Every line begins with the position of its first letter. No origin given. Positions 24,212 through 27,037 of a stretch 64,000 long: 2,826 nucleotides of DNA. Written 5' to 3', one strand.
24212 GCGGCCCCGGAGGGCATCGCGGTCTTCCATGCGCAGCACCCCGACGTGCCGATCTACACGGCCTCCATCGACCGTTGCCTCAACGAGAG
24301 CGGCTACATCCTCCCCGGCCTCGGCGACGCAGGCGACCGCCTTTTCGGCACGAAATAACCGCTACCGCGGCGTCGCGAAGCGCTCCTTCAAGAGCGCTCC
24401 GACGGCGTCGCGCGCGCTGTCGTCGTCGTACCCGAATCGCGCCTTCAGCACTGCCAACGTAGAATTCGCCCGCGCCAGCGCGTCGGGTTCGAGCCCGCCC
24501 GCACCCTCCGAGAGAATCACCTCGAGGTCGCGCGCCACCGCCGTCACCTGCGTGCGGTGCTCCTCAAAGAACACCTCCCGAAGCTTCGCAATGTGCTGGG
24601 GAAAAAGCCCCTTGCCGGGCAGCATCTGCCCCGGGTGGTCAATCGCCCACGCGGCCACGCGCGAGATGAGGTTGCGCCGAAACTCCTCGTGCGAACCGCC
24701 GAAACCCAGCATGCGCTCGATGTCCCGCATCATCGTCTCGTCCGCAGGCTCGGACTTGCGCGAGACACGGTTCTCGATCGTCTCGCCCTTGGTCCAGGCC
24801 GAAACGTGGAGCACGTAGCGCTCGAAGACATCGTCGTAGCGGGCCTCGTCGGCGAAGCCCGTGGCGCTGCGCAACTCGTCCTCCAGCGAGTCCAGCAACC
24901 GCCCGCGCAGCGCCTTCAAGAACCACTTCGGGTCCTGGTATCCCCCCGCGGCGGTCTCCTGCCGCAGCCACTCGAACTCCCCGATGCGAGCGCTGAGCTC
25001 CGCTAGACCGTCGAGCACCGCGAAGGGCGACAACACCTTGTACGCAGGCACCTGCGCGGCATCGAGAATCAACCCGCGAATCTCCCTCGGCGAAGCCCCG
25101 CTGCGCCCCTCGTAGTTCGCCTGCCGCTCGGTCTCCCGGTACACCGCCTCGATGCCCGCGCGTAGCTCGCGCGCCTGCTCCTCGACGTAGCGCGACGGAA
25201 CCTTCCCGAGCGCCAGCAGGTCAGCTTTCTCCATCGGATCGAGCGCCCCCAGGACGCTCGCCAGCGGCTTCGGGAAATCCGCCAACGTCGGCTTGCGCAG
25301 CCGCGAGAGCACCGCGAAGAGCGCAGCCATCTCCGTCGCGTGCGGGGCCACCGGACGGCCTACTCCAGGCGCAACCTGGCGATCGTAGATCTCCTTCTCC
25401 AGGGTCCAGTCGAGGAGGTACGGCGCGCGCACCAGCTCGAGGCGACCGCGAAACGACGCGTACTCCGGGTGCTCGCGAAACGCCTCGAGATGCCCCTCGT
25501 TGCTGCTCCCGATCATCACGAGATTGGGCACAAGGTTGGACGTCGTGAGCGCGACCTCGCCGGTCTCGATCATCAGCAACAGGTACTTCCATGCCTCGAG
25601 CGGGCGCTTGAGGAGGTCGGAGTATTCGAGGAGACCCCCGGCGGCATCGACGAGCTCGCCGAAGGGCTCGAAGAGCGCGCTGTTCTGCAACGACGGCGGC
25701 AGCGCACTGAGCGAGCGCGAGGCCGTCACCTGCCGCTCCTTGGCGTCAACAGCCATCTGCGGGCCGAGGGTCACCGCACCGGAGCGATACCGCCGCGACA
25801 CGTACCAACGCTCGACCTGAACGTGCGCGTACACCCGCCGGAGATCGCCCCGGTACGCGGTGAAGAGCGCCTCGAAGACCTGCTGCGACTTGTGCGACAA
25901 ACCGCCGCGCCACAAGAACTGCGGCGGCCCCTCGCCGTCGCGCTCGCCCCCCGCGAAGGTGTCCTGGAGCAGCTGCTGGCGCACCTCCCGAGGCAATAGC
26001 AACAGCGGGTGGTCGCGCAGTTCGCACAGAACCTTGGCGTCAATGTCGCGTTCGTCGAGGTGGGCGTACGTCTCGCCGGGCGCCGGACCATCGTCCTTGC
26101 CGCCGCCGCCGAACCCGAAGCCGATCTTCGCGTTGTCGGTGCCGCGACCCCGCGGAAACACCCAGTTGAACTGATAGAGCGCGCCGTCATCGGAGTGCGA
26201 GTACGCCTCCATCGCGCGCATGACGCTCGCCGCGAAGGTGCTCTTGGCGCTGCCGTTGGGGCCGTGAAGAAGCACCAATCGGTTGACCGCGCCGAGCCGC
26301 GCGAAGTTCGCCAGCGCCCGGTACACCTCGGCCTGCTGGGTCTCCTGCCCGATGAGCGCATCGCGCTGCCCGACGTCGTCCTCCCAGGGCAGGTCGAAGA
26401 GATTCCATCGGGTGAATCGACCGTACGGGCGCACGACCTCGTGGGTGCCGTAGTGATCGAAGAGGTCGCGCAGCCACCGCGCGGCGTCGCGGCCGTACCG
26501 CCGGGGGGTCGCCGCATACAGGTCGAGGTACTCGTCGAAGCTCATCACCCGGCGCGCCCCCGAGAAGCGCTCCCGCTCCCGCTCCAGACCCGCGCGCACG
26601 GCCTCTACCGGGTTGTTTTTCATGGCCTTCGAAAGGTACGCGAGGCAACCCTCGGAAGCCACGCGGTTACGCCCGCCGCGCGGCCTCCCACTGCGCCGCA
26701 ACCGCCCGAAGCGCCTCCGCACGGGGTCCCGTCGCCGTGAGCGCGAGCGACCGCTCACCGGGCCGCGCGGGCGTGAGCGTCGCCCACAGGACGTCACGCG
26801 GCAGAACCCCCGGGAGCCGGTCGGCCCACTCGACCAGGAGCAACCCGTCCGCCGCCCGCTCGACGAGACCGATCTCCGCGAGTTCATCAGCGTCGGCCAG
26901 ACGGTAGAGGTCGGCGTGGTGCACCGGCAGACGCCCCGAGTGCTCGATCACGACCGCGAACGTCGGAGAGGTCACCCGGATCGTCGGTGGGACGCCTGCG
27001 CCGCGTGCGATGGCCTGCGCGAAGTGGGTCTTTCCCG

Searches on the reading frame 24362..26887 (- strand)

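Call 87: search_protein_families(library=pfam, proteins=[window:24362-26887:-], max_evalue=0.01)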
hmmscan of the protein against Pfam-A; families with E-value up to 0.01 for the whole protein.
window:24362-26887:- (841 aa): 3 families
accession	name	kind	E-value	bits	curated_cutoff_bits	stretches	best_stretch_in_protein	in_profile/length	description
PF06798.17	PrkA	-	1.4e-33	117.1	25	1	552-829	1-253/255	PrkA serine protein kinase C-terminal domain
PF08298.17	AAA_PrkA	-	2.6e-17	63.4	25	1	343-534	163-355/358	PrkA AAA domain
PF13191.12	AAA_16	-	9e-05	23.5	32.6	1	178-252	2-63/167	AAA ATPase domain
